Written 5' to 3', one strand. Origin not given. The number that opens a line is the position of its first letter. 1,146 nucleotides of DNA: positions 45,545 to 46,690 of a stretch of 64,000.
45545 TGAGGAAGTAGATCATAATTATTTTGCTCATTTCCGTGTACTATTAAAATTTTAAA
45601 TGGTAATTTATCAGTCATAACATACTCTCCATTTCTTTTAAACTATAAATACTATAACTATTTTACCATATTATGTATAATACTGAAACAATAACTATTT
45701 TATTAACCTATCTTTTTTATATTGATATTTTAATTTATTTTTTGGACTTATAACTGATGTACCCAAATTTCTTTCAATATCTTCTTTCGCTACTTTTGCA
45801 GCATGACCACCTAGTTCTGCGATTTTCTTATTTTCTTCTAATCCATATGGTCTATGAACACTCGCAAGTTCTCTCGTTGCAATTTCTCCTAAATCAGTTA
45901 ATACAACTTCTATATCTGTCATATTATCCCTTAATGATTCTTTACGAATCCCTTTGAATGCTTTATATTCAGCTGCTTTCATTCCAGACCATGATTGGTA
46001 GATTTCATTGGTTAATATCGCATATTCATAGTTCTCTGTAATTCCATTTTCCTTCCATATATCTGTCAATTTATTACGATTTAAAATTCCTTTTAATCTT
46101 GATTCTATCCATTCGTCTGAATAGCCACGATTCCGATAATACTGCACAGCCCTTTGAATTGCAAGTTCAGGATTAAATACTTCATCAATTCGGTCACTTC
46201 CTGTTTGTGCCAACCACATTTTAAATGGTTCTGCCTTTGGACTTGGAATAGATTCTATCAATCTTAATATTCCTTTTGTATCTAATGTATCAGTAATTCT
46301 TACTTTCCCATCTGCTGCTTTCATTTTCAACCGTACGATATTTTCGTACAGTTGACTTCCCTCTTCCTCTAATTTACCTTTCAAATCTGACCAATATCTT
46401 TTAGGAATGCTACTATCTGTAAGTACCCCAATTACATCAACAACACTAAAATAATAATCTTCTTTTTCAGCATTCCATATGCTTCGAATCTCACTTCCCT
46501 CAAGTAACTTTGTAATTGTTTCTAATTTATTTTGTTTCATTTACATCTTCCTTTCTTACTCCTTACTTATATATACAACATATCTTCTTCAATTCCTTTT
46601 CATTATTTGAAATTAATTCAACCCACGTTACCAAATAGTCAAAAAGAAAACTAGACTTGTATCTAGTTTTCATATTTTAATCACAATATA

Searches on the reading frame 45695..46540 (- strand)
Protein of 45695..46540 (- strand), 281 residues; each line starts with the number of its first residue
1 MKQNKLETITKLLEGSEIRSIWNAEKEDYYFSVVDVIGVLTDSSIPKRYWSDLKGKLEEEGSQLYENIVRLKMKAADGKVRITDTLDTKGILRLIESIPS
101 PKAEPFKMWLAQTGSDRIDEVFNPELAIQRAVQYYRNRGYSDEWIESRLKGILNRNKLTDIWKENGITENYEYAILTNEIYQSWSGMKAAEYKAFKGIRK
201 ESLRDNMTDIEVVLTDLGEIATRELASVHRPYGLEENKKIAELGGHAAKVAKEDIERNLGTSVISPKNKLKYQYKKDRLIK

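Call 9: search_protein_families(library=phrogs, proteins=[window:45695-46540:-], max_evalue=0.01)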
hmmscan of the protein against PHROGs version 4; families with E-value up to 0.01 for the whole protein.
window:45695-46540:- (281 aa): 4 families
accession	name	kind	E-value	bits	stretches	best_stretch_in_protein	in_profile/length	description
phrog_15286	-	unknown function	3.4e-102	342.2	1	10-272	7-269/274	-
phrog_28094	-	unknown function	5.2e-08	34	1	213-268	2-57/66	-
phrog_2657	-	transcription regulation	3.9e-07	30.6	1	140-211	115-191/243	transcriptional regulator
phrog_8036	-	unknown function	0.00074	19.9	1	153-212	149-210/290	-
